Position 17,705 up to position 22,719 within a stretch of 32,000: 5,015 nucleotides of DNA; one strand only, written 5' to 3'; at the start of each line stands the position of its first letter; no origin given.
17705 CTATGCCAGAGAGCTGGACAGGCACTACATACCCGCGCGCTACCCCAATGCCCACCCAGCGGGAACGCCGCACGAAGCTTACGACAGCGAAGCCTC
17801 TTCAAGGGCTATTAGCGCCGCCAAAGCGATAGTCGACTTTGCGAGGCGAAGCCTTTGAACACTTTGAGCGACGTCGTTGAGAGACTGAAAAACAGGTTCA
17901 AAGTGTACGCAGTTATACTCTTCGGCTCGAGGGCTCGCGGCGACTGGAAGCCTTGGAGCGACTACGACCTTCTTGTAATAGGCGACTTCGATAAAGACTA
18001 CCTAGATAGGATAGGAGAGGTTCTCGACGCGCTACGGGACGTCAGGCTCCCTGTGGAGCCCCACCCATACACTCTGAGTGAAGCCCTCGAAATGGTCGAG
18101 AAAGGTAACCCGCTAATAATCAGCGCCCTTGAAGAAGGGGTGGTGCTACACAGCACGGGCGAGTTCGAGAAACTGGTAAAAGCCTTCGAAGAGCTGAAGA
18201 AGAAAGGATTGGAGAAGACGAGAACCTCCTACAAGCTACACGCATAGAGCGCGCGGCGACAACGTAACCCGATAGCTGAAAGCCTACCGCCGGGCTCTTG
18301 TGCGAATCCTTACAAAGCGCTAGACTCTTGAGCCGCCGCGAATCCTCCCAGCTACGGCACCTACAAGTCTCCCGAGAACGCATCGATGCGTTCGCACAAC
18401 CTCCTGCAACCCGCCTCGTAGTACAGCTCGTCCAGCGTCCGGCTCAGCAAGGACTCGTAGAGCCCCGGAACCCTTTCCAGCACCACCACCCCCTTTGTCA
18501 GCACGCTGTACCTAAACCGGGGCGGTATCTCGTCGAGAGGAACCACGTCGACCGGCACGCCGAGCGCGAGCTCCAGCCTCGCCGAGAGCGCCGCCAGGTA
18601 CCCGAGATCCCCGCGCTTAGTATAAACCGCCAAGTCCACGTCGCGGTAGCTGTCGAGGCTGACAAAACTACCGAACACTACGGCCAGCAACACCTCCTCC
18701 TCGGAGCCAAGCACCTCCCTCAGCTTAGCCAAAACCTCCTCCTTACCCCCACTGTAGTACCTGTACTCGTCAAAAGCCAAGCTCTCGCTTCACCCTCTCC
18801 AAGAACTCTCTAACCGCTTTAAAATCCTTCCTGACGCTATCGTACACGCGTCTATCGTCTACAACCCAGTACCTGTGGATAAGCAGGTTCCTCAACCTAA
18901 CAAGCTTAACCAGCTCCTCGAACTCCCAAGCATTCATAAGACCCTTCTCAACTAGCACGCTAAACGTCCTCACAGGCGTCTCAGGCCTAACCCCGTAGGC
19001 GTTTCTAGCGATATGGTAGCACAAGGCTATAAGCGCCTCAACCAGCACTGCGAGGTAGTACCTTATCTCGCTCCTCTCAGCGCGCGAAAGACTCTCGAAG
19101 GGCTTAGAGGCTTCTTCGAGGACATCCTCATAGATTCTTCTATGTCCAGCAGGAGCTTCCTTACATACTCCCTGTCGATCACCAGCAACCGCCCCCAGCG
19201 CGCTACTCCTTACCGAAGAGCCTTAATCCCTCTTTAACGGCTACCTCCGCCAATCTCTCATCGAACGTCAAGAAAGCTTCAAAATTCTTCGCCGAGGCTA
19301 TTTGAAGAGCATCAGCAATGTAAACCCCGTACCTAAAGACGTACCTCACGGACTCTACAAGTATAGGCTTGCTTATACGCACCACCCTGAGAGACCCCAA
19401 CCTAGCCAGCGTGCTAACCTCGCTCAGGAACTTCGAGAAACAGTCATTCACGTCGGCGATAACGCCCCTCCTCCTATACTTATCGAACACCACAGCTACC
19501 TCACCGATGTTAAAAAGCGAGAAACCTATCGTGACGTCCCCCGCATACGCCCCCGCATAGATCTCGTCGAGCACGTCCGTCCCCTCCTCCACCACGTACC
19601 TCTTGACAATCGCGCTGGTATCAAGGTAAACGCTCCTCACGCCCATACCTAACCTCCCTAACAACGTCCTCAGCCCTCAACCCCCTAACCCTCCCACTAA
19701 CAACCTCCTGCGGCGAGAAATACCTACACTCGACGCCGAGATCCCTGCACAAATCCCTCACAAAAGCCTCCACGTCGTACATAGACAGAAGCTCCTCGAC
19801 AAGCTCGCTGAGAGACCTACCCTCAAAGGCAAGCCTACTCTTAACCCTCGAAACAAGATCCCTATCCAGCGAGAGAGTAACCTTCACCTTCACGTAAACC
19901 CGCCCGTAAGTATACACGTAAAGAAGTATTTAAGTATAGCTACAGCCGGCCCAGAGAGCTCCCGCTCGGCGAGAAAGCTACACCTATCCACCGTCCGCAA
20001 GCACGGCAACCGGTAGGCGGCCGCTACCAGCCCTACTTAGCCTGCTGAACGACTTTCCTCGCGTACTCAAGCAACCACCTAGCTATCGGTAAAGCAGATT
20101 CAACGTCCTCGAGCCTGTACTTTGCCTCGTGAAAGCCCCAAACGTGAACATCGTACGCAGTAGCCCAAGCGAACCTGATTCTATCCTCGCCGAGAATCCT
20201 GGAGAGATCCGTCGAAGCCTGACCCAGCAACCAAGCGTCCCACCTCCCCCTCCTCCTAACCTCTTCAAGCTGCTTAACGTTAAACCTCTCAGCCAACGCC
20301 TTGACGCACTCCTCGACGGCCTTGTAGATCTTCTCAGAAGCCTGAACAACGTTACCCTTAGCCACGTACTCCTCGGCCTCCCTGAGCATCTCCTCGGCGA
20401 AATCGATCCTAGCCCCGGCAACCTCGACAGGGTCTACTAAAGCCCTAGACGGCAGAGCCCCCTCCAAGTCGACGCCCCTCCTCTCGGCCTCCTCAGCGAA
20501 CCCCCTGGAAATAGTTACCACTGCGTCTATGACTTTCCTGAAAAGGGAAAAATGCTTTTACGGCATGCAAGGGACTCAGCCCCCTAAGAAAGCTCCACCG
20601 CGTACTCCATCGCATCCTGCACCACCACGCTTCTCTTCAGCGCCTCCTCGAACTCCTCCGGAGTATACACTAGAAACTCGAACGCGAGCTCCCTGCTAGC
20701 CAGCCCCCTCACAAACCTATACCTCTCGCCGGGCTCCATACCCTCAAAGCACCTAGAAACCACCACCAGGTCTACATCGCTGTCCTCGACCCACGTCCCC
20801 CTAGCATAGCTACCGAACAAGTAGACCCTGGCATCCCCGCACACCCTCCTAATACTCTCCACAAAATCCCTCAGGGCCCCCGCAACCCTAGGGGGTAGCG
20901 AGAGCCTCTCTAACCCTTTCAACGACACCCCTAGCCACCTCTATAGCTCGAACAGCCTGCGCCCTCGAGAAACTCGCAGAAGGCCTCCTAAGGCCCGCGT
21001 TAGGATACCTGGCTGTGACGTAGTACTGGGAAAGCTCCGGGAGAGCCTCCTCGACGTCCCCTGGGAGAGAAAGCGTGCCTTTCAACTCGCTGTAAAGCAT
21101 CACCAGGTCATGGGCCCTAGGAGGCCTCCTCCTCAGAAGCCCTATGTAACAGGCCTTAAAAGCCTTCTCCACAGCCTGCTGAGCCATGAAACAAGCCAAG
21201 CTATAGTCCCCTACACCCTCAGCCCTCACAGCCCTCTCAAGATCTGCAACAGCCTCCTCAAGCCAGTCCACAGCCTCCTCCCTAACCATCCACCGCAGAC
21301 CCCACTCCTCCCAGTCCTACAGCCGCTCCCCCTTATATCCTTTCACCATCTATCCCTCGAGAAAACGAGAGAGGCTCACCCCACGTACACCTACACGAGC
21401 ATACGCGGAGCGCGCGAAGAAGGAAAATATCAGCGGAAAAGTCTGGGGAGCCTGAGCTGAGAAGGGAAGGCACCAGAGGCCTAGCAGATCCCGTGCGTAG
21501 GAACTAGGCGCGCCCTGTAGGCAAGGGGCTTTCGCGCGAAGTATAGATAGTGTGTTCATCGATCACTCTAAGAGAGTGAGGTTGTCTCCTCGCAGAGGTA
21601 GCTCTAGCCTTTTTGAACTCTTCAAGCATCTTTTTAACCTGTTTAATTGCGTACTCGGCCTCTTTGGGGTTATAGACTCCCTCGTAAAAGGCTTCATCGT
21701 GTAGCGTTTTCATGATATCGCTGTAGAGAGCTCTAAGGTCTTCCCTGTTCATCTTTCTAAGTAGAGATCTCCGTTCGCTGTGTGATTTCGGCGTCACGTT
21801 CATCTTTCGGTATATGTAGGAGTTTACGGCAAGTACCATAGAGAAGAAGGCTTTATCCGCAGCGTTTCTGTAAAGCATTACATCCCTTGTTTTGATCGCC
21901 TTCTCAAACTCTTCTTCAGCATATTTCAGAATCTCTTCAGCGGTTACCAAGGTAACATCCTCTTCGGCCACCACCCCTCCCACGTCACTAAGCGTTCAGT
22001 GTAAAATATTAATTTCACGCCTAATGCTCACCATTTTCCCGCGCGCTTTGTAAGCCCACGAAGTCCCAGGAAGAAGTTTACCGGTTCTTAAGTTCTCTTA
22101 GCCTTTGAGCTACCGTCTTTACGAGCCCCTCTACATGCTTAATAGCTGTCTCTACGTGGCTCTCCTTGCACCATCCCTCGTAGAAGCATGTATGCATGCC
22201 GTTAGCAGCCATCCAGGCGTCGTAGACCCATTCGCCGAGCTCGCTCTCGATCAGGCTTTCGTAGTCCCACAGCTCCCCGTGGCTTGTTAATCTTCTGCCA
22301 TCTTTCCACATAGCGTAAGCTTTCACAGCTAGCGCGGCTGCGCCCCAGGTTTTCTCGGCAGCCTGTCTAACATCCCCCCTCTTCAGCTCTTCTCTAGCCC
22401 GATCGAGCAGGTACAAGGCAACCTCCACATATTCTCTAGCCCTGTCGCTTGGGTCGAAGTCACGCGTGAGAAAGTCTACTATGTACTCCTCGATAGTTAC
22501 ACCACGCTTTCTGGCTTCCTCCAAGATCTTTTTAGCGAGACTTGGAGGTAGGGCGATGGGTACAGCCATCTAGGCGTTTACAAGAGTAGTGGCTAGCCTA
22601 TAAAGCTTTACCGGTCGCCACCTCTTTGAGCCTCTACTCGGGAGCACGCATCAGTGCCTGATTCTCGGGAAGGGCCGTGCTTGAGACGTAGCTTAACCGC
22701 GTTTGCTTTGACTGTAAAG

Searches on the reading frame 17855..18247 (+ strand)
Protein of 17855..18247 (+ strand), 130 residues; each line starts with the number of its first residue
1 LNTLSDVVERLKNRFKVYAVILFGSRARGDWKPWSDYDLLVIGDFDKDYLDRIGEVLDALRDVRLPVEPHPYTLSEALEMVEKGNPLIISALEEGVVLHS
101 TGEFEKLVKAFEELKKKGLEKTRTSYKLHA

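Call 55: search_protein_families(library=pfam, proteins=[window:17855-18247:+], max_evalue=0.01)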
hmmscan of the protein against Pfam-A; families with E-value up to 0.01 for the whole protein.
window:17855-18247:+ (130 aa): 2 families
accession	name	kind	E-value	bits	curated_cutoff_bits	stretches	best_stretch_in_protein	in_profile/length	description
PF01909.29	NTP_transf_2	-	8.2e-13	49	21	1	5-94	2-89/93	Nucleotidyltransferase domain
PF18765.7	Polbeta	-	2.4e-09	37.7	26.9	1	8-63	4-58/93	Polymerase beta, Nucleotidyltransferase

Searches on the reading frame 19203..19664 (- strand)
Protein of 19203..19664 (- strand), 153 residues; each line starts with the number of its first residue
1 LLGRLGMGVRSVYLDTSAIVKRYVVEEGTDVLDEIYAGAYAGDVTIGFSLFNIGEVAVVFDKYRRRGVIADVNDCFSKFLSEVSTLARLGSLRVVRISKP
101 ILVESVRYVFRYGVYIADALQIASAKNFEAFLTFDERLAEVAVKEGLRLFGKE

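Call 55: search_protein_families(library=pfam, proteins=[window:19203-19664:-], max_evalue=0.01)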
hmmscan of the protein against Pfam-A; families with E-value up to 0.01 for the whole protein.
window:19203-19664:- (153 aa): 1 family
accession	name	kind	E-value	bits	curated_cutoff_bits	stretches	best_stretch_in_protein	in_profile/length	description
PF01850.27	PIN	-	5.2e-10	40.4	23.6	1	12-143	1-119/120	PIN domain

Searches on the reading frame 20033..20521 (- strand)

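Call 55: search_protein_families(library=pfam, proteins=[window:20033-20521:-], max_evalue=0.01)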
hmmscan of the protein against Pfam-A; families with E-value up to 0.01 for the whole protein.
window:20033-20521:- (162 aa): 1 family
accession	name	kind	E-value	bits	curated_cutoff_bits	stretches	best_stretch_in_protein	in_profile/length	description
PF05942.16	PaREP1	-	1.3e-37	128.7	24.4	1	37-151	1-115/115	Archaeal PaREP1/PaREP8 family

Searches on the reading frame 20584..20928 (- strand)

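Call 54: search_protein_families(library=pfam, proteins=[window:20584-20928:-], max_evalue=0.01)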
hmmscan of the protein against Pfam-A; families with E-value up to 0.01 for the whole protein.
window:20584-20928:- (114 aa): 3 families
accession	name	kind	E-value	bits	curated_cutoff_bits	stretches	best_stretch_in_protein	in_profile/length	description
PF01909.29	NTP_transf_2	-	2.6e-14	53.8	21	1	21-103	6-87/93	Nucleotidyltransferase domain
PF18765.7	Polbeta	-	2.6e-07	31.2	26.9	1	35-71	16-50/93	Polymerase beta, Nucleotidyltransferase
PF22600.2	MTPAP-like_central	-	3.2e-05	24.5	27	1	23-60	30-67/139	Poly(A) RNA polymerase, mitochondrial-like, central palm domain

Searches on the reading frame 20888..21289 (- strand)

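Call 54: search_protein_families(library=pfam, proteins=[window:20888-21289:-], max_evalue=0.01)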
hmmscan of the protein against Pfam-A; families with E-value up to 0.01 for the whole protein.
window:20888-21289:- (133 aa): 1 family
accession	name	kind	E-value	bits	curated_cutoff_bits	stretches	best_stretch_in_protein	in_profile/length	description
PF05168.19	HEPN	-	2.3e-27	95.9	22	1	7-128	2-116/117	HEPN domain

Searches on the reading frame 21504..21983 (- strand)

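Call 54: search_protein_families(library=pfam, proteins=[window:21504-21983:-], max_evalue=0.01)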
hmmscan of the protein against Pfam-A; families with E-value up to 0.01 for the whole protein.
window:21504-21983:- (159 aa): 3 families
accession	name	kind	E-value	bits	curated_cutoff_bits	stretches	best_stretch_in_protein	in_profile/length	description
PF05942.16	PaREP1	-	2e-06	28.1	24.4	1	19-120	3-115/115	Archaeal PaREP1/PaREP8 family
PF18498.6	DUF5618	-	6.2e-06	26.9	33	1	14-122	12-118/121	Domain of unknown function (DUF5618)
PF05168.19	HEPN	-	0.0016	19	22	1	15-124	1-115/117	HEPN domain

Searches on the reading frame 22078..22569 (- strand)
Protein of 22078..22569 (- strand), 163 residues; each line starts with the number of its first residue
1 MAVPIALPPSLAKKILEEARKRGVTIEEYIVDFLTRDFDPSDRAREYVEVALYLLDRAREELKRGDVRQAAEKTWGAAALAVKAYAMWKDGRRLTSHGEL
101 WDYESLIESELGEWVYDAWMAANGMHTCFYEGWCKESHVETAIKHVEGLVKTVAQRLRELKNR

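Call 54: search_protein_families(library=pfam, proteins=[window:22078-22569:-], max_evalue=0.01)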
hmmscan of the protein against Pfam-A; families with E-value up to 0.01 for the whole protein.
window:22078-22569:- (163 aa): 2 families
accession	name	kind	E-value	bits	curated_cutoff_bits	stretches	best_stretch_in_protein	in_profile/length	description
PF05942.16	PaREP1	-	2.2e-28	98.9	24.4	1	47-150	2-115/115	Archaeal PaREP1/PaREP8 family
PF05168.19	HEPN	-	0.00047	20.8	22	1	45-153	2-114/117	HEPN domain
